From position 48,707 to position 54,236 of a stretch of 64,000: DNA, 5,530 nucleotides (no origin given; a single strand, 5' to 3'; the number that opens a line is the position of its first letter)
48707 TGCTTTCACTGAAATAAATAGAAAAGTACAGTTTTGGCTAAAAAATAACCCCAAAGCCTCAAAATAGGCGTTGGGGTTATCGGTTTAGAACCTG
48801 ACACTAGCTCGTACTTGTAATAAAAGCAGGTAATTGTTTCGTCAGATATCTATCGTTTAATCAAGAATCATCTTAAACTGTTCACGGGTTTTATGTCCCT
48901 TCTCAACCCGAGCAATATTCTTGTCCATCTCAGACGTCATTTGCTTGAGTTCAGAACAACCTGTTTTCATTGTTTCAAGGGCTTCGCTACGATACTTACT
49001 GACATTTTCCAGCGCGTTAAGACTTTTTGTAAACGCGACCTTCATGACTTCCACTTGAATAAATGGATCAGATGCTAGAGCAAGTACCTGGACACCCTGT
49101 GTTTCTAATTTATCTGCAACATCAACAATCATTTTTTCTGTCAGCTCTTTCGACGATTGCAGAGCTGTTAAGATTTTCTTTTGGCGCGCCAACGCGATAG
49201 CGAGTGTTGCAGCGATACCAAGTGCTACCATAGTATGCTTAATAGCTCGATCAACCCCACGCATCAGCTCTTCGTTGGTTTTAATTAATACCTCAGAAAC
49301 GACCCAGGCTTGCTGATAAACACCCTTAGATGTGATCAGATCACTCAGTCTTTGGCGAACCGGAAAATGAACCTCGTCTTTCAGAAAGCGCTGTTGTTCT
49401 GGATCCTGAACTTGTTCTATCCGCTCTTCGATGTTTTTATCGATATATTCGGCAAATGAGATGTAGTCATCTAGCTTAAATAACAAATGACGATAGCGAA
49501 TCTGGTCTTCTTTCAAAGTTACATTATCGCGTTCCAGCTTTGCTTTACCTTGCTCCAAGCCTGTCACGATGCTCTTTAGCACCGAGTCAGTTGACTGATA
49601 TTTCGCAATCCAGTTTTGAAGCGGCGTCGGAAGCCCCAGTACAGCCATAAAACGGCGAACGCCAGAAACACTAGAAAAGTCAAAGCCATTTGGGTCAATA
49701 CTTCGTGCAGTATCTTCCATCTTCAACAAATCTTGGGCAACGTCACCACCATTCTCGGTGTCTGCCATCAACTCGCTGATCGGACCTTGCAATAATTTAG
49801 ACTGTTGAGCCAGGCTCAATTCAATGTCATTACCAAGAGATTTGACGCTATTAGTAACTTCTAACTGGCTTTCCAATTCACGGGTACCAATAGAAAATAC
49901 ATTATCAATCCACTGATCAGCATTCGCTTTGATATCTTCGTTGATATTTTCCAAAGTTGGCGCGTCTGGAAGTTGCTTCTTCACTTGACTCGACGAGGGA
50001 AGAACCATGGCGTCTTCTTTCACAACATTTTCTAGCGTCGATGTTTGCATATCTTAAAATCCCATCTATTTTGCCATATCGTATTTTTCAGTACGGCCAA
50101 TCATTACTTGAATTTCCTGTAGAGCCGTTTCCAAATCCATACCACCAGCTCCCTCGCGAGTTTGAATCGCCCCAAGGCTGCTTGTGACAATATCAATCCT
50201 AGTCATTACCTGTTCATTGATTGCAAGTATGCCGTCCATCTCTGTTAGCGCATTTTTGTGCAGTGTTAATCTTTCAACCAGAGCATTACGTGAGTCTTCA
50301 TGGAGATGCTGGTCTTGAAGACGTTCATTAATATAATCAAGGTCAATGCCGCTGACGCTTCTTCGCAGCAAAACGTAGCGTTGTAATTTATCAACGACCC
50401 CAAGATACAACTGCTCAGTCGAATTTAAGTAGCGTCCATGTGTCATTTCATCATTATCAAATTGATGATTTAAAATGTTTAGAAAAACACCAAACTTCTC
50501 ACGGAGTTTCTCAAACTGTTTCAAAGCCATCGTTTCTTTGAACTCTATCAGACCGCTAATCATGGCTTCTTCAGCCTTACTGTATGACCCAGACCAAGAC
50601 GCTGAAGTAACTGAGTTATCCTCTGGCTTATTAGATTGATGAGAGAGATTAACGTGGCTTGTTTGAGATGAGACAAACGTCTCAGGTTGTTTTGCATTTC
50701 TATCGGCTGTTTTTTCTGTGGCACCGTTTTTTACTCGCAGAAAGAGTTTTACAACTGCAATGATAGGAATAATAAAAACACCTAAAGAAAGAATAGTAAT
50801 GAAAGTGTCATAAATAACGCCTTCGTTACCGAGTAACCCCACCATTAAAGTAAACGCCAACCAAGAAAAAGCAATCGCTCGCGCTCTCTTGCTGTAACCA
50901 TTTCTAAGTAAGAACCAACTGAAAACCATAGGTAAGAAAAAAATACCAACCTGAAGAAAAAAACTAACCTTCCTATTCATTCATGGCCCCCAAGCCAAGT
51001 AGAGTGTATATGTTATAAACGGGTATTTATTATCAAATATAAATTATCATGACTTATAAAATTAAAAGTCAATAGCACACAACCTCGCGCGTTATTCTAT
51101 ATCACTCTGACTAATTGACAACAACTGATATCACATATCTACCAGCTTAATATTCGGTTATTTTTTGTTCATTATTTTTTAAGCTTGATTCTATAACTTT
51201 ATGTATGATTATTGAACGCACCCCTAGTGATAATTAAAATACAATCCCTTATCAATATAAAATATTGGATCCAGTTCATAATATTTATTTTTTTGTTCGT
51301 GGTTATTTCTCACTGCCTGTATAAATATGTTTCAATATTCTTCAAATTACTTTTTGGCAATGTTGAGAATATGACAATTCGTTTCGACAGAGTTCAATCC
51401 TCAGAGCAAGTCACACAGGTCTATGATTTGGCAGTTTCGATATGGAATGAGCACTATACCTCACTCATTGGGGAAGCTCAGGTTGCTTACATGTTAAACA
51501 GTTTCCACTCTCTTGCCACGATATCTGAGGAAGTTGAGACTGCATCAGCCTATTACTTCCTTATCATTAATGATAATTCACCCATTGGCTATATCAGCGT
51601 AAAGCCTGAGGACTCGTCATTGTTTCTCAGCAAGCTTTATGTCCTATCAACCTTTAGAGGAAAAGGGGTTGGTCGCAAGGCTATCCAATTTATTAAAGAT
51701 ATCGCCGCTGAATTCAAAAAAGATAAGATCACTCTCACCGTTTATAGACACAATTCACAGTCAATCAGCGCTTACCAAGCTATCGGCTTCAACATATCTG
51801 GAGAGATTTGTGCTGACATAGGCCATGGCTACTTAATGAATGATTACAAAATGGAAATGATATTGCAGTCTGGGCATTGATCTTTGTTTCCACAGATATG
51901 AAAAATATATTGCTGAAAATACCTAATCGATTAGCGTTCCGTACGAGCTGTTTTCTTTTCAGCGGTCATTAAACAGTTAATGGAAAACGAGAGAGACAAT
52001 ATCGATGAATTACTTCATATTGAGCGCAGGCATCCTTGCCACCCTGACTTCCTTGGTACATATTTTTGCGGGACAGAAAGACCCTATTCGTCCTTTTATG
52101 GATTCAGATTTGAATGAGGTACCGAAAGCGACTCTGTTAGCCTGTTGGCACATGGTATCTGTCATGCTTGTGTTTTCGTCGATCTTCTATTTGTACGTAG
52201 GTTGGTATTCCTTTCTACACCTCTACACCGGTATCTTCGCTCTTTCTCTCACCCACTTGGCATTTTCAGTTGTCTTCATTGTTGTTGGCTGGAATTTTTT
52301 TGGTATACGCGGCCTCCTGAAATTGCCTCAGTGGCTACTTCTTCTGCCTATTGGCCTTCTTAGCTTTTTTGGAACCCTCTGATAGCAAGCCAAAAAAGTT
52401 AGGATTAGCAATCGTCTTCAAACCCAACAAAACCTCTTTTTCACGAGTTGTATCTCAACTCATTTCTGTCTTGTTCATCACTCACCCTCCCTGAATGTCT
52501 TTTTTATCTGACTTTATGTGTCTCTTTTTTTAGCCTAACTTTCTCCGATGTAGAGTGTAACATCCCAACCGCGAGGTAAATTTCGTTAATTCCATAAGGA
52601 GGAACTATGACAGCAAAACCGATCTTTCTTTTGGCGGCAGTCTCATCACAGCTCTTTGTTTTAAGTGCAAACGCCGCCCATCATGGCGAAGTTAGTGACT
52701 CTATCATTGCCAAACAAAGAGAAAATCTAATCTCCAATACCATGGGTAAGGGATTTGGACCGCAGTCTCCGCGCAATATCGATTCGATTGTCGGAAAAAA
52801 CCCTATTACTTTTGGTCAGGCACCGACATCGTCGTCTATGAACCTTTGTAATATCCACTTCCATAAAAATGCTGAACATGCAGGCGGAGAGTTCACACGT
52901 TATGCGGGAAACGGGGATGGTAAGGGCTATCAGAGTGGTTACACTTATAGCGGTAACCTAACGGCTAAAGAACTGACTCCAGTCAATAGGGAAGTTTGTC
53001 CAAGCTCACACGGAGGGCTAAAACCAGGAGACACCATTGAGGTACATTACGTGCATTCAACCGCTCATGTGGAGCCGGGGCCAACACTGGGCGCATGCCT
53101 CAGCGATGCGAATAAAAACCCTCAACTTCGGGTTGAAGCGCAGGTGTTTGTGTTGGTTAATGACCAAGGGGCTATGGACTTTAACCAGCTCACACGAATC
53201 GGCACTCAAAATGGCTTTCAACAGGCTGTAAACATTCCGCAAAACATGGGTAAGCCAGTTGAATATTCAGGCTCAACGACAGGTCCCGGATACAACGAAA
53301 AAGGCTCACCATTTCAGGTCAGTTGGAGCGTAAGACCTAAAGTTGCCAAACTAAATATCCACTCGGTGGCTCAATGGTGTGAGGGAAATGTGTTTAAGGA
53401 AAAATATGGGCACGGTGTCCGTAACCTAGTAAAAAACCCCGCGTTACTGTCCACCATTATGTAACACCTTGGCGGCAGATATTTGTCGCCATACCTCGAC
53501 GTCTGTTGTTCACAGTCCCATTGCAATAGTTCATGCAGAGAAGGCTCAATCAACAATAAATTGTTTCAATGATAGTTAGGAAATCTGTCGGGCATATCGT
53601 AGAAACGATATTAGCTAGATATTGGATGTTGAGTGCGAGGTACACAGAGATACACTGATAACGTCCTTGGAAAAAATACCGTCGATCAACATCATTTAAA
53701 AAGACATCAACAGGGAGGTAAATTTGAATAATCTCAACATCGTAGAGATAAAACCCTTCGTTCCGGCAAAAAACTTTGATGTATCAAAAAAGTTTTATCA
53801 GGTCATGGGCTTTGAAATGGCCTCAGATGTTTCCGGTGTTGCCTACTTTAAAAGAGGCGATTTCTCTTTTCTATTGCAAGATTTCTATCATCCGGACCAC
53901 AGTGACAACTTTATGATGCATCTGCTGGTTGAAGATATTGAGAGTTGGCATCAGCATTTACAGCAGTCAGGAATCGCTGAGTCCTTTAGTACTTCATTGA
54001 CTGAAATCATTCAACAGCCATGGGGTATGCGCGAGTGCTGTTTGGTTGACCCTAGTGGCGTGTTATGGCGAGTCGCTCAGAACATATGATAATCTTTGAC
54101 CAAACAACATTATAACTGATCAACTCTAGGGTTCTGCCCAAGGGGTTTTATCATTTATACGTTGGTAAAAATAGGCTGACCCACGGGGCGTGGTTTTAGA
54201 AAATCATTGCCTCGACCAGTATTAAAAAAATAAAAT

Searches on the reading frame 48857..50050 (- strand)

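Call 63: search_protein_families(library=pfam, proteins=[window:48857-50050:-], max_evalue=0.001)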
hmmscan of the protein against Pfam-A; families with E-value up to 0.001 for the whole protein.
window:48857-50050:- (397 aa): 1 family
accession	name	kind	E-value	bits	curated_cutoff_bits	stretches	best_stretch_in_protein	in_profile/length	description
PF05816.16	TelA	-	2.2e-49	168.8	30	1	58-380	3-331/332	Toxic anion resistance protein (TelA)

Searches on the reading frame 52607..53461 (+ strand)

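Call 63: search_protein_families(library=pfam, proteins=[window:52607-53461:+], max_evalue=0.001)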
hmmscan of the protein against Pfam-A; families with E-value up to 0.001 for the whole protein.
window:52607-53461:+ (285 aa): 1 family
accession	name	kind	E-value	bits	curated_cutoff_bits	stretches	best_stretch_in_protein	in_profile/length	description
PF10563.14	CA_like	-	1.5e-83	279.8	26.3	1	76-253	2-181/181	Delta carbonic anhydrase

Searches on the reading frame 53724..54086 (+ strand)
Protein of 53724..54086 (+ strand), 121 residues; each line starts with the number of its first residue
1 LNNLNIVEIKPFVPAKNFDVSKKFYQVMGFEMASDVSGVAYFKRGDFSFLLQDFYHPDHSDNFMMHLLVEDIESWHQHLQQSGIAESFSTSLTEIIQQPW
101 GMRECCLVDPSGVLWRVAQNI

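Call 63: search_protein_families(library=pfam, proteins=[window:53724-54086:+], max_evalue=0.001)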
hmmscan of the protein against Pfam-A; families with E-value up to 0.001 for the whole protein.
window:53724-54086:+ (121 aa): 2 families
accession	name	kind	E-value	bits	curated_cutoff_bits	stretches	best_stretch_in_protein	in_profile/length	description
PF00903.31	Glyoxalase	-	5.1e-08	33.8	20.6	1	13-116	7-120/121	Glyoxalase/Bleomycin resistance protein/Dioxygenase superfamily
PF12681.13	Glyoxalase_2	-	2.3e-05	24.7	30.1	1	12-112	5-108/118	Glyoxalase-like domain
